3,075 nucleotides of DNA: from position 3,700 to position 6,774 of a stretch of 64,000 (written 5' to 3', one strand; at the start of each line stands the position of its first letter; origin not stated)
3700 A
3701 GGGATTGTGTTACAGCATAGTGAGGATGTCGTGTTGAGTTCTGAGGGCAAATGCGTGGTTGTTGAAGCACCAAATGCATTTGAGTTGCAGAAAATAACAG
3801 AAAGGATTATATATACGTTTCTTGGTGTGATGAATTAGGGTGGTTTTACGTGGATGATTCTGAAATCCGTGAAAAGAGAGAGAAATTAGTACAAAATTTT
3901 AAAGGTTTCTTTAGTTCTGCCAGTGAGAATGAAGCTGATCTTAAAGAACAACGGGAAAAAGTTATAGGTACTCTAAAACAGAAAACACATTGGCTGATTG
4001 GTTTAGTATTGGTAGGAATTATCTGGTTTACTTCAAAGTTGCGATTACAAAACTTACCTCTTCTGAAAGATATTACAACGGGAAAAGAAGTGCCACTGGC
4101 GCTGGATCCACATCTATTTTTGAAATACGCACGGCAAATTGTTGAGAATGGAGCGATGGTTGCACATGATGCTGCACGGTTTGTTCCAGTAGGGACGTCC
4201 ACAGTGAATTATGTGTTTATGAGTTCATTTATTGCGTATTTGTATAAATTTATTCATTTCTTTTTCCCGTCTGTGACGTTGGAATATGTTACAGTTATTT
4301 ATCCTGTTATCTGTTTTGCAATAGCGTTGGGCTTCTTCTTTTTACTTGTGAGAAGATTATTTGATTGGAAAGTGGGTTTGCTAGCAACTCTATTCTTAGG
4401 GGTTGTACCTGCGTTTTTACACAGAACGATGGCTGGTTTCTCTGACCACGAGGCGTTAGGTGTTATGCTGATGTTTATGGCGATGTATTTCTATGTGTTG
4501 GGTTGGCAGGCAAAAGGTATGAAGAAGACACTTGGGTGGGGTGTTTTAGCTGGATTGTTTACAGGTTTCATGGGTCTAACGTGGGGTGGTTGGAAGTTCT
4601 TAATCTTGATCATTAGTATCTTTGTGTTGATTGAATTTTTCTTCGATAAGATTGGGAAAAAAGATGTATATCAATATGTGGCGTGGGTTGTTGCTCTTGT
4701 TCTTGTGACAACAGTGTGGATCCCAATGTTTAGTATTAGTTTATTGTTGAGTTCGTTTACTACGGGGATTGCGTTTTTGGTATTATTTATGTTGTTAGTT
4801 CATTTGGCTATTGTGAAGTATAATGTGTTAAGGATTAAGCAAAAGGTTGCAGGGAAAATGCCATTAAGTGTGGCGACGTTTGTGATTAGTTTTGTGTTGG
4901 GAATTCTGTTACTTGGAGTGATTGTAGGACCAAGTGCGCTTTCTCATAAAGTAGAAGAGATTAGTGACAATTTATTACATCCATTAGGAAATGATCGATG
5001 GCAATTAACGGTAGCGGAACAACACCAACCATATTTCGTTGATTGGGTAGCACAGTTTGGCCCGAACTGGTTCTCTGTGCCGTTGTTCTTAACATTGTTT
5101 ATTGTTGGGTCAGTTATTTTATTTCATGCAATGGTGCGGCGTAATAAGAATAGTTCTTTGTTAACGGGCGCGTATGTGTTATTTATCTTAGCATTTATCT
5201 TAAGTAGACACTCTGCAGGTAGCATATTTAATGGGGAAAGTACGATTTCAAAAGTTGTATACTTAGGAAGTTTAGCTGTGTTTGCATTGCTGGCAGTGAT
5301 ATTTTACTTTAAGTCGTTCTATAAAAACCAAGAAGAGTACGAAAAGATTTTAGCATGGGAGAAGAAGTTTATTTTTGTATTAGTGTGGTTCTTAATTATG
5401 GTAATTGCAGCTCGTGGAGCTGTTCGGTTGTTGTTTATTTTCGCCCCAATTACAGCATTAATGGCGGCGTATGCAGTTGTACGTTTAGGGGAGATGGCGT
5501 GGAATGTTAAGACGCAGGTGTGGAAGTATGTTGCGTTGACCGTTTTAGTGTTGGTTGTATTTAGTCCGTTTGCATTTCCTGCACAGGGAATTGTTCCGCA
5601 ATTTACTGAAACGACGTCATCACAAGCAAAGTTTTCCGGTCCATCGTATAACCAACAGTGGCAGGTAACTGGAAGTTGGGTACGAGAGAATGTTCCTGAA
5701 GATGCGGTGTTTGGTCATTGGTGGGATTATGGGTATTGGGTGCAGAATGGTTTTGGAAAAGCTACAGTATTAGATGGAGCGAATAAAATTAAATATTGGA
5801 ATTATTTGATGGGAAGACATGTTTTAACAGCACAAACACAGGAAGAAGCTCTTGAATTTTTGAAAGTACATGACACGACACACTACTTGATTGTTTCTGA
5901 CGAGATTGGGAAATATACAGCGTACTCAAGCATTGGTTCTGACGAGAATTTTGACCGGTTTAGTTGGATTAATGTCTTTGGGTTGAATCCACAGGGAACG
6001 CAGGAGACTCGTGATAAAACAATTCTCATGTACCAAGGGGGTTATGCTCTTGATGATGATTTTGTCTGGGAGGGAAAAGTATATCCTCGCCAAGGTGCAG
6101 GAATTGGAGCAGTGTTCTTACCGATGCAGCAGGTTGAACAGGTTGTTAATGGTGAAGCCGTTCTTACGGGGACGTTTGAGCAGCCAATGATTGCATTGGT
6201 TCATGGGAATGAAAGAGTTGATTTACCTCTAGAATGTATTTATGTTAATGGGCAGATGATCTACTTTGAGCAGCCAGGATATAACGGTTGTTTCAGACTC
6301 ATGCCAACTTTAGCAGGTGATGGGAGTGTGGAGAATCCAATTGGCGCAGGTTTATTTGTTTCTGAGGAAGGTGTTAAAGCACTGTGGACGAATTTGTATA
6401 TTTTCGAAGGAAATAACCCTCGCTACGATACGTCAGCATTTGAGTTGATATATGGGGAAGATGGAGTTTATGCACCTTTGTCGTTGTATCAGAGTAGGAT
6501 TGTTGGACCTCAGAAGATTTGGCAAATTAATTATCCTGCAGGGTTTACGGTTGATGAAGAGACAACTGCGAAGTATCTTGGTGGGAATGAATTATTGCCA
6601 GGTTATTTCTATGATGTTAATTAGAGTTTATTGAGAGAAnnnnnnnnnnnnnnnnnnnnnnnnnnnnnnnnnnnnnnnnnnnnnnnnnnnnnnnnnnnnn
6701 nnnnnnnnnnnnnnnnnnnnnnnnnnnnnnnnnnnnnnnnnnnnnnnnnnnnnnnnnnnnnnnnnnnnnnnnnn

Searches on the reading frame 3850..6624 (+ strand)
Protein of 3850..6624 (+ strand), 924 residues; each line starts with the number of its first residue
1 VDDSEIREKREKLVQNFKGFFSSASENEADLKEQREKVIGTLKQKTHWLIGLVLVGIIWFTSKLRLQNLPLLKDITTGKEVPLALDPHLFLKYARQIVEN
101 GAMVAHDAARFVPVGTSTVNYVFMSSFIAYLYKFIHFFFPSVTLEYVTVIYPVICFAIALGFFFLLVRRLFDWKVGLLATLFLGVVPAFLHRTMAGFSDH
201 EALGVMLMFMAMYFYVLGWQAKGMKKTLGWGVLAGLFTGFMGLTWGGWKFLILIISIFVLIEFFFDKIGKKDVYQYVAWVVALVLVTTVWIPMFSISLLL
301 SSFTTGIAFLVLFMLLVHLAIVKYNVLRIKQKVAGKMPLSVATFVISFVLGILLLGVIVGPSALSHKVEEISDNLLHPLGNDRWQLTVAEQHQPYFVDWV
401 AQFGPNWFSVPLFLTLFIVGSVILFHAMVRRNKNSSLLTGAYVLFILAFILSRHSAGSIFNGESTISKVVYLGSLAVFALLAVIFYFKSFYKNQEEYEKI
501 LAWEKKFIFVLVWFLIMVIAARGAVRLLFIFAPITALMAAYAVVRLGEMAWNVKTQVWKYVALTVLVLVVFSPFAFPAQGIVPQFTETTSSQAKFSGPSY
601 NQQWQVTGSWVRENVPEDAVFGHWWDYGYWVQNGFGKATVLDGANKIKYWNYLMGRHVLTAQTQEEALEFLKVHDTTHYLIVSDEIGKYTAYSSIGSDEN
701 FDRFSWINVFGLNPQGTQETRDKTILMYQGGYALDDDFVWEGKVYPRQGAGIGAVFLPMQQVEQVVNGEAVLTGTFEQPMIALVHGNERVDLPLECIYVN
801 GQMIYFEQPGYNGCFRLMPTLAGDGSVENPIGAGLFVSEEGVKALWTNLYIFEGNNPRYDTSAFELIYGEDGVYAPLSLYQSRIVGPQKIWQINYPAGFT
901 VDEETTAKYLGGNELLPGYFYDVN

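Call 9: search_protein_families(library=pfam, proteins=[window:3850-6624:+], max_evalue=0.001)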
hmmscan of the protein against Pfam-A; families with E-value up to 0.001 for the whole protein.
window:3850-6624:+ (924 aa): 3 families
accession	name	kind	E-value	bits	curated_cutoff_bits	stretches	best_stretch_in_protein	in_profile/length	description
PF02516.20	STT3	-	1.8e-17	64.4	24.5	1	79-365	26-313/405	Oligosaccharyl transferase STT3, N-terminal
PF13231.12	PMT_2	-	3.4e-07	31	26.1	1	129-290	7-158/160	Dolichyl-phosphate-mannose-protein mannosyltransferase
PF21436.2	STT3-PglB_core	-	0.00034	21.6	23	1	623-674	7-58/131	STT3/PglB/AglB core domain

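Call 71: search_protein_families(library=ncbifam, proteins=[window:3850-6624:+], max_evalue=0.00001)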
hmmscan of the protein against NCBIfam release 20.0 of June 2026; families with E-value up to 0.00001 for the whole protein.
window:3850-6624:+ (924 aa): 1 family
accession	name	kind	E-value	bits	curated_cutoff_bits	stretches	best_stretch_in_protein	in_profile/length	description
TIGR04154.1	archaeo_STT3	subfamily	1.4e-29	103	450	1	57-619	7-512/831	oligosaccharyl transferase, archaeosortase A system-associated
